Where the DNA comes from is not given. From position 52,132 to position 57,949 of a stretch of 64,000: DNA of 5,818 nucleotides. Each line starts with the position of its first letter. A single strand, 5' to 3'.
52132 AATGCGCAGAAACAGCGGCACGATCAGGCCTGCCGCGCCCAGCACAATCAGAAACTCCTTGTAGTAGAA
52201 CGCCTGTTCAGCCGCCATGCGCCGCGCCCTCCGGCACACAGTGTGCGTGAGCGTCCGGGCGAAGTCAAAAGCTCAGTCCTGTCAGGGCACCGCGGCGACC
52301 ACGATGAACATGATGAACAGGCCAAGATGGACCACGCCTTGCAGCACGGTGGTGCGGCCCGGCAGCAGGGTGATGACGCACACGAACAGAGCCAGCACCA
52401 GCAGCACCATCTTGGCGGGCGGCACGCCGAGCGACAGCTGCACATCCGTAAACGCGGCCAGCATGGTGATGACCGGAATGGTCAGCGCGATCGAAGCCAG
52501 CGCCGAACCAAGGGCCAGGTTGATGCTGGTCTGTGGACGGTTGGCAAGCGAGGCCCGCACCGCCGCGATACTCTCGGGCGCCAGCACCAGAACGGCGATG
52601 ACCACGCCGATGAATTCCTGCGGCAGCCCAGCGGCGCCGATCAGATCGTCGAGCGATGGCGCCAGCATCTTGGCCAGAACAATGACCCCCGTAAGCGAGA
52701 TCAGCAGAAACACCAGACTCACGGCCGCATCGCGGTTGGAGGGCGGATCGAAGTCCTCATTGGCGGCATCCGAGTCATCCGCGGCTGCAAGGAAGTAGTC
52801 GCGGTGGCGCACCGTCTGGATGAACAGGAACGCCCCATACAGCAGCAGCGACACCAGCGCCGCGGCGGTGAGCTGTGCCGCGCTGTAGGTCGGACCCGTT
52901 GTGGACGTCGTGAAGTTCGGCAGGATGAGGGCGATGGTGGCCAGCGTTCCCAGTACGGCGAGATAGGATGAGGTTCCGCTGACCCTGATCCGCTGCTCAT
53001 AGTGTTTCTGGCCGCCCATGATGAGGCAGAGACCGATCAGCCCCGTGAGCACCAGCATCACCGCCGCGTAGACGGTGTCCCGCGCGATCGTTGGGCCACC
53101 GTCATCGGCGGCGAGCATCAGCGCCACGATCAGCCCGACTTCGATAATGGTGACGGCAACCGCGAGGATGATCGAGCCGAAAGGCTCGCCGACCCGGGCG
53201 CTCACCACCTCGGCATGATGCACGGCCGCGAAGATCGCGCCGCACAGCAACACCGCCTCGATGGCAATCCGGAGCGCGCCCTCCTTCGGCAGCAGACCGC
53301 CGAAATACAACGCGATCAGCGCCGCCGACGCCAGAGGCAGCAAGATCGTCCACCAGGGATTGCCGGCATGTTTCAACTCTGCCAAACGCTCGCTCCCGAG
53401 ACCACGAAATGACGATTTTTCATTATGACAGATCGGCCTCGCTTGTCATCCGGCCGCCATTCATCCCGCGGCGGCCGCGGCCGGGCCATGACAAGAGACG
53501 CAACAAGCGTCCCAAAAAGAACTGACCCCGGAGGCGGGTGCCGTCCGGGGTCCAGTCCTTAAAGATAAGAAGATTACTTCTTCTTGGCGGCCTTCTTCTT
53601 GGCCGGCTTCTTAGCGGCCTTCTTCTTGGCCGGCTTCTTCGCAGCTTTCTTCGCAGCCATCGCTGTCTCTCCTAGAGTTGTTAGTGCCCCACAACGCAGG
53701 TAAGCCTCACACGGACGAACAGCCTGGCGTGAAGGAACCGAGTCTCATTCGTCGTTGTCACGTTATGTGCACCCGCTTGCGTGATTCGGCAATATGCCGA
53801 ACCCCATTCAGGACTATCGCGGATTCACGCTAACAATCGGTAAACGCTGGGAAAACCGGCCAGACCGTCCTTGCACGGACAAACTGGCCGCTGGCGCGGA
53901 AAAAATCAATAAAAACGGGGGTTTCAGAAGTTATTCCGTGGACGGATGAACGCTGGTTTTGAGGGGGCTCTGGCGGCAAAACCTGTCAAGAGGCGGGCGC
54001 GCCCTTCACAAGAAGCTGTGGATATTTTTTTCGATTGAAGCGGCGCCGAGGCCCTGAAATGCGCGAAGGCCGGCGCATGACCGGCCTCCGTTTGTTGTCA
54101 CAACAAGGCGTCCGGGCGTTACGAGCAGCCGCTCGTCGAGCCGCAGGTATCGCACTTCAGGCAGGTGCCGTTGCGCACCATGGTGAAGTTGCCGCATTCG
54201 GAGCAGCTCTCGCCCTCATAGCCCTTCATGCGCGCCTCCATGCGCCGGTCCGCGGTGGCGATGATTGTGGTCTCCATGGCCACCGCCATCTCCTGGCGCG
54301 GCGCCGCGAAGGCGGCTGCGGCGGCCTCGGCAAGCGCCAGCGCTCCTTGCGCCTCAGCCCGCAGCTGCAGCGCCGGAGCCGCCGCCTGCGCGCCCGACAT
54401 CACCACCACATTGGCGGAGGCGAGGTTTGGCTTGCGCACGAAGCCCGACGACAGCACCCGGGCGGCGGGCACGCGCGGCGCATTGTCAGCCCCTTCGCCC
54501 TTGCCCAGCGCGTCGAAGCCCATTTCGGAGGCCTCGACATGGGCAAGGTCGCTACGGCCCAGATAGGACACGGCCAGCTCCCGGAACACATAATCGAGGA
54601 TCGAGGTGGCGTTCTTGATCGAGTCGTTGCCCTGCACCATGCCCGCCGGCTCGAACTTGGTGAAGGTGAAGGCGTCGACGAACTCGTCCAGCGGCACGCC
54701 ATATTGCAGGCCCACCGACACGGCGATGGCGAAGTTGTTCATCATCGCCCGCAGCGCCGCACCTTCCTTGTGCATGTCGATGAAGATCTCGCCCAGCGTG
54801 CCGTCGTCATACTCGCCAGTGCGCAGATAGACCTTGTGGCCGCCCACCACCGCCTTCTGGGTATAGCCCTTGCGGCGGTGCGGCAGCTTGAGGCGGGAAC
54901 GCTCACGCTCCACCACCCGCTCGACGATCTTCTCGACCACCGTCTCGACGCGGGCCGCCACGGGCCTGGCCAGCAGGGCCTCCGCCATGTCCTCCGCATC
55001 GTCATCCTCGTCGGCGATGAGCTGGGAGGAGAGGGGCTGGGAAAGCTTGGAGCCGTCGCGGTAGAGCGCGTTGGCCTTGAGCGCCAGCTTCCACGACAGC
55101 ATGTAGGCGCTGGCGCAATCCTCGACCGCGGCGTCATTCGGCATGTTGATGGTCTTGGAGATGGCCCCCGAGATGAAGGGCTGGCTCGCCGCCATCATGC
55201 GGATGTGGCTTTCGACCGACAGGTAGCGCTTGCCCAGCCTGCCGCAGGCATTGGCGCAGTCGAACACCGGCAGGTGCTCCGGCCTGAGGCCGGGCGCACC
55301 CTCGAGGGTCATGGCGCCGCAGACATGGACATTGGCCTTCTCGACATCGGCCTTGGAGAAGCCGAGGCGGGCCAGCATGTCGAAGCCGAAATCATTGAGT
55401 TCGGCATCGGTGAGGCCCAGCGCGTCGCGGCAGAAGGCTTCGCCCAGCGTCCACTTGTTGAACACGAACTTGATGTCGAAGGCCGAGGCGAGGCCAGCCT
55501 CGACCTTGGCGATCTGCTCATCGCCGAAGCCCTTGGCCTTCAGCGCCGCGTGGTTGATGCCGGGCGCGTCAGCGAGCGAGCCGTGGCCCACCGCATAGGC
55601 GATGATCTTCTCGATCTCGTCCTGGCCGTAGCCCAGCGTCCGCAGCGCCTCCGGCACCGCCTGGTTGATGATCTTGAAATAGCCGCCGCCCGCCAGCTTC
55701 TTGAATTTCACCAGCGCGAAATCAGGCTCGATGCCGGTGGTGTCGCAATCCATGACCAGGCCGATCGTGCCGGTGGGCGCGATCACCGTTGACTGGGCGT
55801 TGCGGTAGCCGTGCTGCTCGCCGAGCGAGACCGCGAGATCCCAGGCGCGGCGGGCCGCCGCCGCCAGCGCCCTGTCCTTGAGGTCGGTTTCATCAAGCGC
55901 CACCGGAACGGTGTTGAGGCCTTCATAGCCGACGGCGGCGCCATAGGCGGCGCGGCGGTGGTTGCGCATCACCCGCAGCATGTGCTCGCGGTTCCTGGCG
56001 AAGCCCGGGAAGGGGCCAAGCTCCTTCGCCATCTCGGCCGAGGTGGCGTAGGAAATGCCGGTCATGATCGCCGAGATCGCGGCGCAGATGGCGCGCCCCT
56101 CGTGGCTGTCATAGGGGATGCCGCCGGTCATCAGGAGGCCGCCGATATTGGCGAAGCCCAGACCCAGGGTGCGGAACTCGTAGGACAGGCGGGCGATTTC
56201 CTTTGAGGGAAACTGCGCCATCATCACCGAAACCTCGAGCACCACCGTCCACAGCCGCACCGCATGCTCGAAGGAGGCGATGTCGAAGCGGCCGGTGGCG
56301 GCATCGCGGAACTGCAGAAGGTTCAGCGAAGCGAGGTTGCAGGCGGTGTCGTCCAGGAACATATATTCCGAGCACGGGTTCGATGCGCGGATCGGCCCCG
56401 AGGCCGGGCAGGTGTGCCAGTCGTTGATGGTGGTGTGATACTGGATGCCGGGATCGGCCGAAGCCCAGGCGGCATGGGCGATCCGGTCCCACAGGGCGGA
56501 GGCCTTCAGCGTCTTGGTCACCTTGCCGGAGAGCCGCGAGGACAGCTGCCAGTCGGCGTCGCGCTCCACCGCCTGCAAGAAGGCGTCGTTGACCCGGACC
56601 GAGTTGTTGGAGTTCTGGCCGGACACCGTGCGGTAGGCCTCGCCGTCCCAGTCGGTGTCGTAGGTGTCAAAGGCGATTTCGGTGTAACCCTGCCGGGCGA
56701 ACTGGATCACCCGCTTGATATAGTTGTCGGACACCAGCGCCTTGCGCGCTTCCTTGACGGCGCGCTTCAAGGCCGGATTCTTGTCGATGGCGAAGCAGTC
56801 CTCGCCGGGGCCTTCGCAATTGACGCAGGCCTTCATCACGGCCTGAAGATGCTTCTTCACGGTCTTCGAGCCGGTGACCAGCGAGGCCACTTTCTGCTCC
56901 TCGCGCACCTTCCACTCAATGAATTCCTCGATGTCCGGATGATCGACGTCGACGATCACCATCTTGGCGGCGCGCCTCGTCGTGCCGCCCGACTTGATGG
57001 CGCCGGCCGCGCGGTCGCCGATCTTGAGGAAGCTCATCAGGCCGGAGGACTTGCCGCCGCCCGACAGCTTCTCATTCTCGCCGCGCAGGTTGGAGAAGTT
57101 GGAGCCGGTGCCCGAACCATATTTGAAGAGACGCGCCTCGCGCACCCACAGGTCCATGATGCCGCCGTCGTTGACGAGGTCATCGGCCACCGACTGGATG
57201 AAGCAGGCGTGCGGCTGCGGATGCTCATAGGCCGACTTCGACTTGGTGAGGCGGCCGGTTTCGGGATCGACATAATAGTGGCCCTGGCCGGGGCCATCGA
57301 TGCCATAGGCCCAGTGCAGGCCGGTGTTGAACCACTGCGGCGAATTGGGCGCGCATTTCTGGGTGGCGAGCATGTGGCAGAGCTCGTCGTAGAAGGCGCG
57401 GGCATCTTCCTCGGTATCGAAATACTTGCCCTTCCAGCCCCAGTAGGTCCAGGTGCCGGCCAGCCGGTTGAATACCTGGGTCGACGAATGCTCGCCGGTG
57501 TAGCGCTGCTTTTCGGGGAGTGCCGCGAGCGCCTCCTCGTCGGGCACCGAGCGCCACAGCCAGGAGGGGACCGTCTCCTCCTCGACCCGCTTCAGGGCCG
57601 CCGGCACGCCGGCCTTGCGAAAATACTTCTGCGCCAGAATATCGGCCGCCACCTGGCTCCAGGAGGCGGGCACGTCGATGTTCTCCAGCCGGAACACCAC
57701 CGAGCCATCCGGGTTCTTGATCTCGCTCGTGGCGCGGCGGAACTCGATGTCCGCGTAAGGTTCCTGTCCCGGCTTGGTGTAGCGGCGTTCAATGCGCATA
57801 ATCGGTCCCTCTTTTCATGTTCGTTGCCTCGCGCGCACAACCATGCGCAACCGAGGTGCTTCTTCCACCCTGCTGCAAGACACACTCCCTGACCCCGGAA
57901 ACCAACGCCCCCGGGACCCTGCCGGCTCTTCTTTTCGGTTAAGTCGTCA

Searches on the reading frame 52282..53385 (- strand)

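Call 68: search_protein_families(library=ncbifam, proteins=[window:52282-53385:-], max_evalue=1e-20)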
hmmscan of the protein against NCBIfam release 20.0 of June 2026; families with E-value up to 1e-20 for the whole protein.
window:52282-53385:- (367 aa): 3 families
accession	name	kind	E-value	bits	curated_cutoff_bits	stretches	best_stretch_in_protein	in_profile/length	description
TIGR00846.1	caca2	superfamily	9.9e-78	261.5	317.45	1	11-362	15-369/372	calcium/proton exchanger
NF007895.0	PRK10599.1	equivalog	2.6e-71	240.7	505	1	36-362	36-362/366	sodium-potassium/proton antiporter ChaA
TIGR00378.1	cax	equivalog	9.9e-23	80.9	211.15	1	56-360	38-344/349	calcium/proton exchanger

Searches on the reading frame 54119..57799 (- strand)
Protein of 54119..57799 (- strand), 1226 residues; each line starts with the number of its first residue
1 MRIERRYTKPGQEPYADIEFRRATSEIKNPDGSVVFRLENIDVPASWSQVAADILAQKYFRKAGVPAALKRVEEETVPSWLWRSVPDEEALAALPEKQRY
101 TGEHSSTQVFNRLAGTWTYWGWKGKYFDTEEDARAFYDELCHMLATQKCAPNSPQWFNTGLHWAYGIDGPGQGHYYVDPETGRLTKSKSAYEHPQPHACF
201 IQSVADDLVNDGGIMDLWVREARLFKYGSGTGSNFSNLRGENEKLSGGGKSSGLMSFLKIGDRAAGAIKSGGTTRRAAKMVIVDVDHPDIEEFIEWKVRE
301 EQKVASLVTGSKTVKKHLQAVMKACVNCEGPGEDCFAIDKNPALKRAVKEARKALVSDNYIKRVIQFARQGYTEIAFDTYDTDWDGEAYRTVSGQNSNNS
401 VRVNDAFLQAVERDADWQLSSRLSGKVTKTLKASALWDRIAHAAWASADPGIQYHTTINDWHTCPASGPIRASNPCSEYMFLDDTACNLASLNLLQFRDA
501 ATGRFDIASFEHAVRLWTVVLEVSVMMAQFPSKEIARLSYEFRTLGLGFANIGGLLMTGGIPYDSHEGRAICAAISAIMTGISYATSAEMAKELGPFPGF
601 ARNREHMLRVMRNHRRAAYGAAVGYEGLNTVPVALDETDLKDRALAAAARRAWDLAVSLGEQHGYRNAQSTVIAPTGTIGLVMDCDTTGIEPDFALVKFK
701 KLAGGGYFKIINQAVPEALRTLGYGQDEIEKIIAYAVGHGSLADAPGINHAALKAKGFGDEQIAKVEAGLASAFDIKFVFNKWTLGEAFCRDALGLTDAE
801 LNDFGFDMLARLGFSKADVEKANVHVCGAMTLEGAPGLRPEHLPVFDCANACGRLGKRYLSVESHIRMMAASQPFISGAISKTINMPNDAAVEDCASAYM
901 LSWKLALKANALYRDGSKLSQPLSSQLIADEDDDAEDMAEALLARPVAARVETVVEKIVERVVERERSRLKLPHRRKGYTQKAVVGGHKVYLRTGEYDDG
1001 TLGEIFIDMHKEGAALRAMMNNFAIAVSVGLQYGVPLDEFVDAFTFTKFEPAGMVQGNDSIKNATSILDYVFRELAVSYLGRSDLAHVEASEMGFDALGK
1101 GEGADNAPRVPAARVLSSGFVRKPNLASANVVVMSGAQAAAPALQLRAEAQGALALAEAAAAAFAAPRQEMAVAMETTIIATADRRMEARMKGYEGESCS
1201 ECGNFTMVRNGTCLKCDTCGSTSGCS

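Call 68: search_protein_families(library=ncbifam, proteins=[window:54119-57799:-], max_evalue=1e-20)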
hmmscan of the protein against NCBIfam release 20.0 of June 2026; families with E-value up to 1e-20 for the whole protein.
window:54119-57799:- (1226 aa): 13 families
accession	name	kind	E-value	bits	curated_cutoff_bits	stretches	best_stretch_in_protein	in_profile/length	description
NF005736.0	PRK07562.1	equivalog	0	2286.4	1737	1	1-1226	1-1222/1222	vitamin B12-dependent ribonucleotide reductase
NF005122.0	PRK06556.1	equivalog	0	1166.1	859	3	379-752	270-628/960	vitamin B12-dependent ribonucleotide reductase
TIGR02504.1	NrdJ_Z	equivalog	1.6e-172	575.2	399.95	2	126-753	18-534/606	adenosylcobalamin-dependent ribonucleoside-diphosphate reductase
NF006417.0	PRK08665.1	equivalog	5.6e-105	352.2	961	3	395-735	199-486/759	vitamin B12-dependent ribonucleotide reductase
NF005010.0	PRK06406.1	subfamily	2.2e-71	241.2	1125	1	396-601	356-559/771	vitamin B12-dependent ribonucleotide reductase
TIGR02506.1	NrdE_NrdA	equivalog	4e-55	187.4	341.05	1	400-738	218-536/616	ribonucleoside-diphosphate reductase subunit alpha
NF006207.0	PRK08332.1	equivalog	1.4e-45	155.1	2400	0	476-603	1242-1372/1684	vitamin B12-dependent ribonucleotide reductase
NF006577.0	PRK09102.1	equivalog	3.6e-41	141.1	620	0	195-323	90-217/604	ribonucleoside-diphosphate reductase subunit alpha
NF005401.0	PRK06948.1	subfamily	1e-40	140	906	1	398-607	200-428/604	ribonucleotide reductase-like protein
NF005991.0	PRK08115.1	equivalog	9.6e-40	136.3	854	0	426-613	428-616/858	vitamin B12-dependent ribonucleotide reductase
NF009029.0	PRK12365.1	equivalog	5.1e-26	90.9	1350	0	426-735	621-914/1046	ribonucleoside-diphosphate reductase subunit alpha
NF005544.0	PRK07207.1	equivalog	2.2e-25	88.7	965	0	424-724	536-820/965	ribonucleoside-diphosphate reductase subunit alpha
NF005101.0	PRK06539.1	equivalog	1.6e-22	79.3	988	0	429-733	394-680/822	ribonucleoside-diphosphate reductase subunit alpha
